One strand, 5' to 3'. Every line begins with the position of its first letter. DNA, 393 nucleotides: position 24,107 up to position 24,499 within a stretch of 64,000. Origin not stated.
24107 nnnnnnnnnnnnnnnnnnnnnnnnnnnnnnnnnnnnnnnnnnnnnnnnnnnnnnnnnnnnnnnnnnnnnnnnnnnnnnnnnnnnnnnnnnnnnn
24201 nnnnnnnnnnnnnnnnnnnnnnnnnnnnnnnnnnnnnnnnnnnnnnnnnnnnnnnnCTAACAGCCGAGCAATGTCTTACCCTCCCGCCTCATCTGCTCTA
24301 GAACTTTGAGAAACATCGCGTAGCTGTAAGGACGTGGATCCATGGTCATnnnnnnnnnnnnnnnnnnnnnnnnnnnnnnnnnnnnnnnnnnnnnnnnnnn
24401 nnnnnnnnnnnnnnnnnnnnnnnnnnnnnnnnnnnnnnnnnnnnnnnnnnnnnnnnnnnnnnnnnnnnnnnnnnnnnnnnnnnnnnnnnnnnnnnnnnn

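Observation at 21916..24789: trpS, stand-alone trpB and a TrpR-like yerC in one minus-strand run, separated by a second GC-rich element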

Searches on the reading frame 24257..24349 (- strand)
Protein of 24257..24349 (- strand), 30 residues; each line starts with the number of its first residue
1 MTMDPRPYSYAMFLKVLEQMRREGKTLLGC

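Call 43: search_protein_representatives(protein=window:24257-24349:-)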
Query: 30 residues. Proteins with E-value up to 0.001 (for the whole library): 0; up to 1e-10: 0; up to 1e-30: 0. The best 0 are listed.
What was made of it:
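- Tried and rejected: HMMER against 1.84 billion representative proteins: 0 hits (call 43).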

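Call 59: search_protein_families(library=ncbifam, proteins=[window:24257-24349:-], max_evalue=0.01)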
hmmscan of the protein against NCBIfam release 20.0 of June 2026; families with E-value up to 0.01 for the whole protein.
window:24257-24349:- (30 aa): 0 families

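Call 85: search_protein_families(library=pfam, proteins=[window:24260-24349:-], max_evalue=10)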
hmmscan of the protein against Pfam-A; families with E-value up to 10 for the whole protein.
seq(30 aa): 0 families

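Call 86: search_protein_families(library=phrogs, proteins=[window:24260-24349:-], max_evalue=1)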
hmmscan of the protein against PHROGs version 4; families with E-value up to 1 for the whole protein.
seq(30 aa): 0 families
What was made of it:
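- Tried and rejected: Pfam, PHROGs and NCBIfam: 0 hits (calls 59, 85, 86).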
